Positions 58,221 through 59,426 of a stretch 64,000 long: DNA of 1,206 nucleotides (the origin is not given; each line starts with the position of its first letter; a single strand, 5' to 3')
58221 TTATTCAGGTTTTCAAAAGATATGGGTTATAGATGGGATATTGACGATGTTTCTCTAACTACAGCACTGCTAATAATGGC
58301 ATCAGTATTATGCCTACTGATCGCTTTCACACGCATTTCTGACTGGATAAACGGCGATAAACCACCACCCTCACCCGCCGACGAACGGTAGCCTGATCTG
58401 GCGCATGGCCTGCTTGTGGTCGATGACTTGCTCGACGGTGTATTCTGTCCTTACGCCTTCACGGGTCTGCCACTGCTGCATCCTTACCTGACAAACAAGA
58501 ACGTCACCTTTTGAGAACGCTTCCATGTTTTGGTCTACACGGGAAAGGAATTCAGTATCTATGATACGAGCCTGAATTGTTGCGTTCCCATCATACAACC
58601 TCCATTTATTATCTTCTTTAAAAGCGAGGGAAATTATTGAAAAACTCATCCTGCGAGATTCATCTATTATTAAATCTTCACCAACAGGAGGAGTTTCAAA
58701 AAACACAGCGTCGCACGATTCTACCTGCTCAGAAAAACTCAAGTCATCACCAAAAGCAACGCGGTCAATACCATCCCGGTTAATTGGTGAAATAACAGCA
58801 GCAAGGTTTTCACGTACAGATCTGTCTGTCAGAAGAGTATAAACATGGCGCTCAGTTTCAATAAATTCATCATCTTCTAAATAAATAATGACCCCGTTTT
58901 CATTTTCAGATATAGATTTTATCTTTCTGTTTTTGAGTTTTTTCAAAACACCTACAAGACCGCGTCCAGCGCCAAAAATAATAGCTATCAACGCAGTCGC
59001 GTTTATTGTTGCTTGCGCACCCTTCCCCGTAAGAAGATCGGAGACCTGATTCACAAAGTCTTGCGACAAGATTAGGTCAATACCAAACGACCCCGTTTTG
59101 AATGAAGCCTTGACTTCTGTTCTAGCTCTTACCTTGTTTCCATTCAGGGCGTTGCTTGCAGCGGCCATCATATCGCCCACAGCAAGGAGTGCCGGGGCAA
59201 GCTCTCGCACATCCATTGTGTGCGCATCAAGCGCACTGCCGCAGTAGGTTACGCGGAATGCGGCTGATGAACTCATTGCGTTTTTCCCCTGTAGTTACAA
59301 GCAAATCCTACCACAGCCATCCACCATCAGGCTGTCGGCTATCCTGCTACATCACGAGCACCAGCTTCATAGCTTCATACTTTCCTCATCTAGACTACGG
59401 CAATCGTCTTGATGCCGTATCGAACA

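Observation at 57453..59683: Three-gene cassette between cI and OL (rexAB position): candidate new anti-phage or exclusion system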

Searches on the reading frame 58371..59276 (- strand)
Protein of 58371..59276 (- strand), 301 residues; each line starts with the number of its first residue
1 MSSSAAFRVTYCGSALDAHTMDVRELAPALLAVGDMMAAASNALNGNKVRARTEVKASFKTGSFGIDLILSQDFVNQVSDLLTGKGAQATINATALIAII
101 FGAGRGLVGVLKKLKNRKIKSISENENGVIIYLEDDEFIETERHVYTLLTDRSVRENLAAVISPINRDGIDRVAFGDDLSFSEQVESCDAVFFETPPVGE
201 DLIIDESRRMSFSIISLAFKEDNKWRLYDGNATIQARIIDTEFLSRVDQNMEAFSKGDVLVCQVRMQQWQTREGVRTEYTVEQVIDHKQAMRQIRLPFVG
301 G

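Call 3: search_protein_families(library=pfam, proteins=[window:58371-59276:-], max_evalue=0.1)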
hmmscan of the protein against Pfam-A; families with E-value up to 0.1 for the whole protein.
window:58371-59276:- (301 aa): 0 families

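Call 4: search_protein_families(library=padloc, proteins=[window:58371-59276:-], max_evalue=1)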
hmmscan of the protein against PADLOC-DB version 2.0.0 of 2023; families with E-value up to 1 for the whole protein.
window:58371-59276:- (301 aa): 3 families
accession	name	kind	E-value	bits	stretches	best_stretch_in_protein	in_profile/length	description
PDLC05015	PDC-S42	-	7.6e-100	332.3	1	3-298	2-300/302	-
PDLC05016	PDC-S42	-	2e-05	22.1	1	209-291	207-292/320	-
PDLC02716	PbeC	-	0.015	11.8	1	114-159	83-126/639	PbeC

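Call 5: search_protein_families(library=phrogs, proteins=[window:58371-59276:-], max_evalue=0.01)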
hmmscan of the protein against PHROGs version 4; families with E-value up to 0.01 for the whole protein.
window:58371-59276:- (301 aa): 1 family
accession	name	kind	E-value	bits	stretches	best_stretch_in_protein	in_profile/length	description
phrog_3243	-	unknown function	5.9e-62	210.5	1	6-296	11-293/293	-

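Call 8: search_protein_families(library=ncbifam, proteins=[window:58371-59276:-], max_evalue=0.1)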
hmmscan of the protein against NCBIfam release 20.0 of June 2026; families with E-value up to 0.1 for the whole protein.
window:58371-59276:- (301 aa): 1 family
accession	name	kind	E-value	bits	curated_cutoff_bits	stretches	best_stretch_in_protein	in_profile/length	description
NF053583.1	LAPAL_fam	equivalog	1.5e-79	267.4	60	1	7-288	1-291/292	LAPAL motif-containing putative phage structural protein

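Call 9: search_dna_similar(query=window:58371-59276:-, collection=phages, mode=protein, max_rows=30)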
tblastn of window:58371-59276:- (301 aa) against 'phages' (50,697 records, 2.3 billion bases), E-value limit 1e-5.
Records with a match: 7; places in all: 7; records where one place covers at least 80% of the query: 6.
Best place of each record, by identity: <60% 7.
By first word of the organism name: Bifidobacterium 2; Listeria 2; Lactobacillus 2; Vibrio 1.
By host as written in the record: Listeria monocytogenes 2; Bifidobacterium thermophilum MBT94004 1; Bifidobacterium thermophilum 94004 1; Lactobacillus casei ATCC 393 1; Lactobacillus casei 1; Vibrio cyclitrophicus 10N.286.45.F8 1.
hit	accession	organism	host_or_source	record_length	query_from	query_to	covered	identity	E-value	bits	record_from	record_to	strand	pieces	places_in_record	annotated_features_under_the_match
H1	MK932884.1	Bifidobacterium phage PMBT6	Bifidobacterium thermophilum MBT94004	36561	3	288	95%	28.9%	7e-13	75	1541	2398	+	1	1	hypothetical protein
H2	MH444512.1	Bifidobacterium phage PMBT6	Bifidobacterium thermophilum 94004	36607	3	288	95%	28.9%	7e-13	75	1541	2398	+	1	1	hypothetical protein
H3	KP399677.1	Listeria phage vB_LmoS_188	Listeria monocytogenes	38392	7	296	96%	27.6%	2e-25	112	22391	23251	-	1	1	hypothetical protein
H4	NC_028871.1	Listeria phage vB_LmoS_188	Listeria monocytogenes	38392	7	296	96%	27.6%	2e-25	112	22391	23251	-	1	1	hypothetical protein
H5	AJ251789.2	Lactobacillus phage A2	Lactobacillus casei ATCC 393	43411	4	296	97%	27.2%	5e-16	84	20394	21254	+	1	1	hypothetical protein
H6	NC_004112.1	Lactobacillus phage A2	Lactobacillus casei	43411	4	296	97%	27.2%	5e-16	84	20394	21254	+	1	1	hypothetical protein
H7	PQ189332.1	Vibrio phage 10N.286.45.F8_PE001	Vibrio cyclitrophicus 10N.286.45.F8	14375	9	247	79%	25.0%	3e-6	55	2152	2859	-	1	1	hypothetical protein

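Call 12: get_annotated_region(hit=H5, flank=4000)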
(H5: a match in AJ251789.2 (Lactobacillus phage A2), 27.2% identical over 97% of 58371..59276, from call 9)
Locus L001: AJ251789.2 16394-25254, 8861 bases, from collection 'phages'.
description: Lactobacillus casei bacteriophage A2 complete genome.
organism: Lactobacillus phage A2 (NCBI taxid 51369)
taxonomy: Viruses; Duplodnaviria; Heunggongvirae; Uroviricota; Caudoviricetes; Ashduovirus; Ashduovirus A2
host: Lactobacillus casei ATCC 393; source: -; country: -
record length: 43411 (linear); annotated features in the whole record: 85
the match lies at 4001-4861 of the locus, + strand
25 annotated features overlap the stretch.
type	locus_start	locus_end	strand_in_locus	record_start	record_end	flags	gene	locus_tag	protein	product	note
CDS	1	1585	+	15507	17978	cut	-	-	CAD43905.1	putative host interaction protein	ORF14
CDS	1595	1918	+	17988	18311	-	-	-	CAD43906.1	hypothetical protein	ORF15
CDS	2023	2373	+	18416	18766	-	-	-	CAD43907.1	hypothetical protein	ORF16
CDS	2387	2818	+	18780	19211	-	-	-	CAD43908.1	holin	ORF17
CDS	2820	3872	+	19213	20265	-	-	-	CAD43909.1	lysin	ORF18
CDS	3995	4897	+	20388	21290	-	-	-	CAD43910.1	hypothetical protein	ORF19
regulatory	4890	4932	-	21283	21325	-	int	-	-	terminator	-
CDS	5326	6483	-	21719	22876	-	int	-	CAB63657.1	integrase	mediates prophage integration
regulatory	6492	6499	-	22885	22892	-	int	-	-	ribosome_binding_site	-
CDS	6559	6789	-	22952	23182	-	xis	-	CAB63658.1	putative excisionase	-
CDS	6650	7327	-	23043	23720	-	-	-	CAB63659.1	hypothetical protein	ORF22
regulatory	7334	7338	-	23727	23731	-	-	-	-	ribosome_binding_site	ORF22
regulatory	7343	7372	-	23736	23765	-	cI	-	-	terminator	-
CDS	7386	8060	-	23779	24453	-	cI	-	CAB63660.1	CI like protein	repressor of the lytic cycle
regulatory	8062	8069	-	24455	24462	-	cI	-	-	ribosome_binding_site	-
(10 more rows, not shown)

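Call 13: get_annotated_region(hit=H3, flank=4000)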
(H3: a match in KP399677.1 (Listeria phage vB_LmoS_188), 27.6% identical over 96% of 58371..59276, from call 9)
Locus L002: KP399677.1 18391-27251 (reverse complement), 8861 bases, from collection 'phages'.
description: Listeria phage vB_LmoS_188, complete genome.
organism: Listeria phage vB_LmoS_188 (NCBI taxid 1591072)
taxonomy: Viruses; Duplodnaviria; Heunggongvirae; Uroviricota; Caudoviricetes
host: Listeria monocytogenes; source: -; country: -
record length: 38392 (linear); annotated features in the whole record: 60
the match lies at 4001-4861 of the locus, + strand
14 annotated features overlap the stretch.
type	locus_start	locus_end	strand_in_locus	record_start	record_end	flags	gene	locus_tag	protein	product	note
CDS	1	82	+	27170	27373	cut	-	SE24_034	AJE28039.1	hypothetical protein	Hypothetical protein M642_09745; ORF34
CDS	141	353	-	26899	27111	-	-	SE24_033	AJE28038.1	XRE family transcriptional regulator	ORF33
CDS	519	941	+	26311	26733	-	-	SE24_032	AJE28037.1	Cro/CI family XRE family transcriptional regulator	ORF32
CDS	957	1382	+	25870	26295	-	-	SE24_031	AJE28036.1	hypothetical protein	ORF31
CDS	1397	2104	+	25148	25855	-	-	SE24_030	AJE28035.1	hypothetical protein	ORF30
CDS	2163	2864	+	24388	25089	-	-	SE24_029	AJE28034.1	hypothetical protein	ORF29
CDS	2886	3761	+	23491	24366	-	-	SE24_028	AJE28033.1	putative superinfection immunity protein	Phage-associated Helicase; ORF28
CDS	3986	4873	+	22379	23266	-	-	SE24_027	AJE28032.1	hypothetical protein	Hypothetical protein M641_00185; ORF27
CDS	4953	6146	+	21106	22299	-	-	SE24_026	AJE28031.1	integrase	ORF26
CDS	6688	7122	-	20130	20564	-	-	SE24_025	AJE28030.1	hypothetical protein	Gp26; ORF25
CDS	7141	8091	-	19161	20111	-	-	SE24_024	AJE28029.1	N-acetylmuramoyl-L-alanine amidase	ORF24; Phage lysin, N-acetylmuramoyl-L-alanine Amidase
CDS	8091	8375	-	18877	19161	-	-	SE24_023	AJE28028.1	holin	Holin, phage phi LC3 family; ORF23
CDS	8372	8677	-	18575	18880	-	-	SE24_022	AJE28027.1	hypothetical protein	Gp18; ORF22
CDS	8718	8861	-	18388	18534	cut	-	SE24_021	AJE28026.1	holin-associated protein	Holin-associated Gp17 protein; ORF21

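Call 14: get_annotated_region(hit=H1, flank=4000)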
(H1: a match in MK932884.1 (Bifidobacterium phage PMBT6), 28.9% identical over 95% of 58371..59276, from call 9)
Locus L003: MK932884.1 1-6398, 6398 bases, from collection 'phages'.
description: Bifidobacterium phage PMBT6, complete genome.
organism: Bifidobacterium phage PMBT6 (NCBI taxid 2576879)
taxonomy: Viruses; Duplodnaviria; Heunggongvirae; Uroviricota; Caudoviricetes
host: Bifidobacterium thermophilum MBT94004; source: fermentation culture; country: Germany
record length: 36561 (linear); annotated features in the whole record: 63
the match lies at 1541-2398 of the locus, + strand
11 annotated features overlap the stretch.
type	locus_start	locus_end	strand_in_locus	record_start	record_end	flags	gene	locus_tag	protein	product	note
CDS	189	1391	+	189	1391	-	-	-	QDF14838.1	integrase site-specific tyrosine recombinase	-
CDS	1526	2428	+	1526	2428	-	-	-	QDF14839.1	hypothetical protein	-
CDS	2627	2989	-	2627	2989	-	-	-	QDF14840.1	zinc metallo-proteinase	-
CDS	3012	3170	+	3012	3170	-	-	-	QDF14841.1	hypothetical protein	-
CDS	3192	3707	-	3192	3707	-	-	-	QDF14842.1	lipoprotein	-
CDS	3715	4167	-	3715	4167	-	-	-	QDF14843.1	hypothetical protein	-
CDS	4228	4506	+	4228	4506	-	-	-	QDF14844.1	HTH transcriptional regulator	-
CDS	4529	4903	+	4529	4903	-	-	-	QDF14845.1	hypothetical protein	-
CDS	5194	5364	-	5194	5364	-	-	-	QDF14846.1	hypothetical protein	-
CDS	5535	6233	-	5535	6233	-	-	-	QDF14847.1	hypothetical protein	-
CDS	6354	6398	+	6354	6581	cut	-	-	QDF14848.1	hypothetical protein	-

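Call 15: get_annotated_region(hit=H7, flank=4000)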
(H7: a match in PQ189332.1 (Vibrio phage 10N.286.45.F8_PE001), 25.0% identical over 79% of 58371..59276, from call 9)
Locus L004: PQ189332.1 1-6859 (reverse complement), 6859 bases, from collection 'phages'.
description: Vibrio phage 10N.286.45.F8_PE001, complete genome.
organism: Vibrio phage 10N.286.45.F8_PE001 (NCBI taxid 3385312)
taxonomy: Viruses; Varidnaviria; Bamfordvirae; Preplasmiviricota; Tectiliviricetes; Vinavirales
host: Vibrio cyclitrophicus 10N.286.45.F8; source: seawater; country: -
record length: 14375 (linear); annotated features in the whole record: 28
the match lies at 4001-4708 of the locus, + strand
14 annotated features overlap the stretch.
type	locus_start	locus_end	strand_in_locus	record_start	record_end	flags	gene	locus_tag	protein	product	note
CDS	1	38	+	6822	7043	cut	-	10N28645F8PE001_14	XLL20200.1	hypothetical protein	-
CDS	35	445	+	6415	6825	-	-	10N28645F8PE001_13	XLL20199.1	hypothetical protein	-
CDS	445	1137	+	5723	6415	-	-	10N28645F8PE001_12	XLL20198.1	hypothetical protein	GPJ_BPPM2_Uncharacterized_protein_Gp-j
CDS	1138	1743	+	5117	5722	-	-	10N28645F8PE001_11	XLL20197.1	hypothetical protein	-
CDS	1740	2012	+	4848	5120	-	-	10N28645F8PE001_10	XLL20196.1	hypothetical protein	-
CDS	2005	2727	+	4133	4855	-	-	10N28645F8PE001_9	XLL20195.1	hypothetical protein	-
CDS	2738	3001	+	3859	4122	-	-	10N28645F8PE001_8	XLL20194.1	hypothetical protein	tail_fiber_protein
CDS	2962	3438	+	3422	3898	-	-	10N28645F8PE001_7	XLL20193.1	hypothetical protein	head_protein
CDS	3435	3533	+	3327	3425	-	-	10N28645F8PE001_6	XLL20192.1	hypothetical protein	-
CDS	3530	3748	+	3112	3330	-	-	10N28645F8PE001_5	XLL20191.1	hypothetical protein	-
CDS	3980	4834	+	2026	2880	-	-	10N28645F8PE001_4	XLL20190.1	hypothetical protein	MMB_gp29_gp30__gp29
CDS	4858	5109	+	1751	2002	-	-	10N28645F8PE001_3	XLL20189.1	hypothetical protein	-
CDS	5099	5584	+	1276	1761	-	-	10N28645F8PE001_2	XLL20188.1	hypothetical protein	-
CDS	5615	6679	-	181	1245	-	-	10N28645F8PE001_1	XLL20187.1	hypothetical protein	Y1572_HAEIN_Putative_integrase/recombinase_HI_1572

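Call 17: find_encoding_contigs(protein=window:58371-59276:-, flank=6000, max_places=10)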
Protein window:58371-59276:- (301 aa): 1 contig read that carries it; 1 place shown.
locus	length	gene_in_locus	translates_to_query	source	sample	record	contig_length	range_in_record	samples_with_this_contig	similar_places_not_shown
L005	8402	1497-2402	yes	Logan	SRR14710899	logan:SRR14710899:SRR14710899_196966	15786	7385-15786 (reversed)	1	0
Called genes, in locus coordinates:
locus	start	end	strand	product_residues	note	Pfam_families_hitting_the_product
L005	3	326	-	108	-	?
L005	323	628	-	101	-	-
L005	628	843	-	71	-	-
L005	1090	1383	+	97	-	PF14359:DUF4406 (weak)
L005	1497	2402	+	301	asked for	-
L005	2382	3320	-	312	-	-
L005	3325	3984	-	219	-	PF00717:Peptidase_S24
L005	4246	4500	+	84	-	-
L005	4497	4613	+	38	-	-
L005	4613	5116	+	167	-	-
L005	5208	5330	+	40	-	-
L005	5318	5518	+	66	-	-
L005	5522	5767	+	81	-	-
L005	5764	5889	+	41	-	-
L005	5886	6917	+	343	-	PF07120:DUF1376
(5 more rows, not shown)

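Call 20: find_homologous_proteins(query=window:58371-59276:-, max_evalue=0.001)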
Query window:58371-59276:- (301 aa): 1140 proteins with E <= 0.001 among 3729 candidates; the best 120 are listed.
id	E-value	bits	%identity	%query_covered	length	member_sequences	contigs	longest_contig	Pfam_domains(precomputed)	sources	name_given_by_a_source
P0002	1.6e-191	653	100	100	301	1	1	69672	-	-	-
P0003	2.2e-149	515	78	99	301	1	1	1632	-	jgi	jgi:hypothetical protein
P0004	6.5e-105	369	59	99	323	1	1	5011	-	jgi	-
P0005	1.4e-100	355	55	99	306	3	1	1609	-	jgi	jgi:hypothetical protein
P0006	3.7e-100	353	58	99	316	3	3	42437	-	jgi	-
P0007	6.2e-100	352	55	99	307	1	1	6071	-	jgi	jgi:hypothetical protein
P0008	2.1e-96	341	55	99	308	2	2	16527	-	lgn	-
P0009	5.5e-96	340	59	92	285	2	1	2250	-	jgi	-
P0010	1.9e-93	331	55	99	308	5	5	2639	-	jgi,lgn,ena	jgi:hypothetical protein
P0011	5.0e-92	327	52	98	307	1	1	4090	-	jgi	jgi:hypothetical protein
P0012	8.7e-90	319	51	99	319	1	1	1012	-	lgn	-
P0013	1.1e-88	316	52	98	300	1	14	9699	-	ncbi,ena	-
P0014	1.3e-88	315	52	98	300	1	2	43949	-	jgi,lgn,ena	-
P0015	2.6e-88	314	52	97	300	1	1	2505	-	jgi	jgi:hypothetical protein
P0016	3.9e-88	314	51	99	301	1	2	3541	-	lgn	-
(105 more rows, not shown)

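Call 22: find_related_loci(query=window:58371-59276:-, collection=genome_contigs, flank=6000)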
Query window:58371-59276:- (301 aa) in genome_contigs; peptide patterns used: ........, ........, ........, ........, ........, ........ (x = any residue, [..] = any of these).
159 stretches matched a pattern; 50 encode a relative of the query (tblastn E <= 1e-3); 50 distinct loci.
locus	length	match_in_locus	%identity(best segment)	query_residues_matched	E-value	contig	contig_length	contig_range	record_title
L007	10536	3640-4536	53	7-301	2e-96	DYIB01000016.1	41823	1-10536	MAG TPA_asm: Uliginosibacterium gangwonense isolate TT109_67_14 Afr_mines_TT109_283_length_41823_cov_3_985563, whole gen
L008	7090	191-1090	49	1-297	1e-89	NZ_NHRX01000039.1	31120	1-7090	Rhodocyclus purpureus strain DSM 168 scaffold0039, whole genome shotgun sequence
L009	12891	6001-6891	48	5-297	4e-88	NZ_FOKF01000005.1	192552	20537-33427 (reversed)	Collimonas sp. OK607, whole genome shotgun sequence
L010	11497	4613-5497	46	5-297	8e-87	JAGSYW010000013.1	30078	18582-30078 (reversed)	MAG: Burkholderiaceae bacterium isolate CTSoil_108 scaffold_459, whole genome shotgun sequence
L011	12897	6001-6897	46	7-299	4e-82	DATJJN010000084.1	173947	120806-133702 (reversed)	MAG TPA_asm: Paraburkholderia sp. isolate SMAG_U15567 k141_8921697, whole genome shotgun sequence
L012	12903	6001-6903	45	1-297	4e-79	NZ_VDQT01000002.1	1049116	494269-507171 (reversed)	Stenotrophomonas rhizophila strain DE0483 NODE_2_length_1049116_cov_52.841203, whole genome shotgun sequence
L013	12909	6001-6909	46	1-298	2e-78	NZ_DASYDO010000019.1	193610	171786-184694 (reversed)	MAG: Luteibacter sp. isolate SMAG_U4961 k141_1330149, whole genome shotgun sequence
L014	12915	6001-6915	45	1-299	5e-78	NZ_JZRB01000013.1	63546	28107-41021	Luteibacter yeojuensis strain SU11 contig_13, whole genome shotgun sequence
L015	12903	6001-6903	44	1-297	7e-78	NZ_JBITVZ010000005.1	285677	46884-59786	Stenotrophomonas sp. NPDC077420 NPDC077420_103_C8.ctg-0005, whole genome shotgun sequence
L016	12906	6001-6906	45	1-296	2e-76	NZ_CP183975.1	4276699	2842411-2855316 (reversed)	Luteibacter sp. E-22 chromosome, complete genome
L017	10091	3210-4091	43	3-296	3e-70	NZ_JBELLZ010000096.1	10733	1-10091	MAG: Sphingomonas sp. isolate REMEI171_ass_metaspades_bin.26 NODE_4988_length_10752_cov_7.932131, whole genome shotgun s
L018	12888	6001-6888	43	3-298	3e-67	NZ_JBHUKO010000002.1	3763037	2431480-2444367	Novosphingobium soli strain CCM 7706 contig_2, whole genome shotgun sequence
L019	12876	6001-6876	42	3-294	3e-67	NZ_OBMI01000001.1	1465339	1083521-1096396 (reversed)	Sphingomonas guangdongensis strain CGMCC 1.12672, whole genome shotgun sequence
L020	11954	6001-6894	42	1-298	8e-66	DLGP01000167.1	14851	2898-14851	MAG TPA_asm: Alphaproteobacteria bacterium UBA7691 UBA7691_contig_24789, whole genome shotgun sequence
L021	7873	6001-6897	38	1-296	4e-65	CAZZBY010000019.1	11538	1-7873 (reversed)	MAG TPA_asm: uncultured Candidatus Marinamargulisbacteria bacterium isolate SRP150892_co2_120 genome assembly, contig: N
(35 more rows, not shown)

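Call 28: search_protein_families(library=pfam, alignment_id=A1, max_evalue=0.001)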
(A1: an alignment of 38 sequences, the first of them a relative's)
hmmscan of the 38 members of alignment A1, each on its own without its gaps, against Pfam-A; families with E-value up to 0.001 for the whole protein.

A. member 1, L007:3058-3456:- (133 aa): 0 families

B. families by the number of members that match (of 38 scanned): 41 families (the first 25 are shown)
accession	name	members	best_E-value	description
PF00717.28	Peptidase_S24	3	2e-12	Peptidase S24-like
PF00561.26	Abhydrolase_1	2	2.4e-35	alpha/beta hydrolase fold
PF02558.23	ApbA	2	7.3e-30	Ketopantoate reductase PanE/ApbA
PF12146.15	Hydrolase_4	2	2.5e-22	Serine aminopeptidase, S33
PF12697.13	Abhydrolase_6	2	1.9e-21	Alpha/beta hydrolase family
PF01168.26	Ala_racemase_N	2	6.2e-19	Alanine racemase, N-terminal domain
PF00326.27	Peptidase_S9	2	1.2e-09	Prolyl oligopeptidase family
PF20434.5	BD-FAE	2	4.2e-05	BD-FAE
PF02129.25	Peptidase_S15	2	7.7e-05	X-Pro dipeptidyl-peptidase (S15 family)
PF08386.16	Abhydrolase_4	2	0.00045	TAP-like protein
PF01964.24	ThiC_Rad_SAM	1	2.3e-185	Radical SAM ThiC family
PF01098.24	FTSW_RODA_SPOVE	1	1.1e-92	Cell cycle protein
PF13378.12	MR_MLE_C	1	7.2e-64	Enolase C-terminal domain-like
PF01266.30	DAO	1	3.9e-62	FAD dependent oxidoreductase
PF19077.6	Big_13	1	4.2e-57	Bacterial Ig-like domain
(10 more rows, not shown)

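Call 29: search_protein_families(library=pfam, alignment_id=A2, max_evalue=0.001)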
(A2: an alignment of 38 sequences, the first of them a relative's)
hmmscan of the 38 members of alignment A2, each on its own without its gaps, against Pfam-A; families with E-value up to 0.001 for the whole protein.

A. member 1, L007:4870-5697:+ (276 aa): 1 family
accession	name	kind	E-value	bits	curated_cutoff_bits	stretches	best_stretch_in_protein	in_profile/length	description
PF04397.21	LytTR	-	1.1e-20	74.1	22.6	1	177-273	2-97/98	LytTr DNA-binding domain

B. families by the number of members that match (of 38 scanned): 79 families (the first 25 are shown)
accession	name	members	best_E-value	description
PF01729.25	QRPTase_C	2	4.3e-55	Quinolinate phosphoribosyl transferase, C-terminal domain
PF12762.13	DDE_Tnp_IS1595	2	4.3e-44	ISXO2-like transposase domain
PF01555.25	N6_N4_Mtase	2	1.9e-32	DNA methylase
PF02749.22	QRPTase_N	2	3.4e-18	Quinolinate phosphoribosyl transferase, N-terminal domain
PF12760.12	Zn_ribbon_IS1595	2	6.8e-08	Transposase zinc-ribbon domain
PF10459.15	Peptidase_S46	1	8.9e-223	Peptidase S46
PF00120.29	Gln-synt_C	1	1.9e-94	Glutamine synthetase, catalytic domain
PF00580.27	UvrD-helicase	1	1.3e-89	UvrD/REP helicase N-terminal domain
PF13361.12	UvrD_C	1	1.4e-65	UvrD-like helicase C-terminal domain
PF00176.29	SNF2-rel_dom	1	4.4e-63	SNF2-related domain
PF03781.23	FGE-sulfatase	1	3.2e-53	Sulfatase-modifying factor enzyme 1-like domain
PF00069.31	Pkinase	1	6.6e-50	Protein kinase domain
PF16363.11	GDP_Man_Dehyd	1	1.6e-49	GDP-mannose 4,6 dehydratase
PF01370.27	Epimerase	1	6.5e-47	NAD dependent epimerase/dehydratase family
PF01872.23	RibD_C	1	2.1e-45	RibD C-terminal domain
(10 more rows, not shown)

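Call 36: find_related_loci(query=window:58371-59276:-, collection=viral_contigs, flank=5000)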
Query window:58371-59276:- (301 aa) in viral_contigs; peptide patterns used: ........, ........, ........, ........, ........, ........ (x = any residue, [..] = any of these).
19 stretches matched a pattern; 12 encode a relative of the query (tblastn E <= 1e-3); 12 distinct loci.
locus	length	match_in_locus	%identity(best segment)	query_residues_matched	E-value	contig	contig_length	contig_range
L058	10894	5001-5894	58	1-298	8e-106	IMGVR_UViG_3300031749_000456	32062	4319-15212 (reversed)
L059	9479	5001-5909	51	1-300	6e-98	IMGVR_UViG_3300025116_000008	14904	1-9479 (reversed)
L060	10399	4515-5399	46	5-297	2e-87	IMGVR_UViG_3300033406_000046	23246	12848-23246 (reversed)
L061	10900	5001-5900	45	1-297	4e-86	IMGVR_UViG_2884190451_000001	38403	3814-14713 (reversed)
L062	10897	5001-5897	46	7-299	2e-78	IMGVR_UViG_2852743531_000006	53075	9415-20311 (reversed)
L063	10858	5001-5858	36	3-290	2e-54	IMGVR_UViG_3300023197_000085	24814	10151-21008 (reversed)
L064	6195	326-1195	38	3-296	2e-54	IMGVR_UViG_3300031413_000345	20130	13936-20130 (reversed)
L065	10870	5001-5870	38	3-296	4e-54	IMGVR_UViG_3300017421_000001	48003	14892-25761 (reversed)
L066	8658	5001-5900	39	3-298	6e-63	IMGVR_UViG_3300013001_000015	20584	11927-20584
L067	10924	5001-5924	38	1-301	3e-52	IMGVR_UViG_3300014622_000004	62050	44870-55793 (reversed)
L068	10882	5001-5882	34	7-298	8e-52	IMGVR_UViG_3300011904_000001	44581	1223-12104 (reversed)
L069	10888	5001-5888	38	3-298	5e-64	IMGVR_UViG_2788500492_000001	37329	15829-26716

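Call 58: predict_structure(alignment_id=A5)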
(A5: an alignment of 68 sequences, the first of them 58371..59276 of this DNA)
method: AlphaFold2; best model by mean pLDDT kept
length: 301 residues; sequences in the alignment: 68
mean_pLDDT: 88.0   pTM: 0.69
mean pLDDT of the five models: 88.0, 86.5, 86.4, 86.2, 84.1
residues with pLDDT >= 90: 200; 70-90: 62; 50-70: 36; < 50: 3
segments of 3 or more residues with pLDDT < 50: none
pLDDT, mean of each block of 10 residues (from residue 1): 92 90 91 97 90 82 91 69 58 94 94 93 92 96 95 96 94 94 95 84 93 74 83 93 90 86 95 89 93 61 45
secondary structure, 60 per line:
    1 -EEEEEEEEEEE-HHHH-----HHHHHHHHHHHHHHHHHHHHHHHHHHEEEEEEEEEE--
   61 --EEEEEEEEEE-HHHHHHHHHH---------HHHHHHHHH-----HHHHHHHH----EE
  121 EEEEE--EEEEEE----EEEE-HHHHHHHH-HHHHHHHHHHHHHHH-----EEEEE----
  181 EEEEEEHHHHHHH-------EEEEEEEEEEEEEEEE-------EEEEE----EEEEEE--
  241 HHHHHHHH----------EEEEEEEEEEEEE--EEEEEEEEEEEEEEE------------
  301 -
elements in order: E2-12 H14-17 H23-48 E49-58 E63-72 H74-83 H93-101 H107-114 E119-125 E128-133 E138-141 H143-150 H152-166 E172-176 E181-186 H187-193 E201-216 E224-228 E233-238 H241-248 E259-271 E274-288
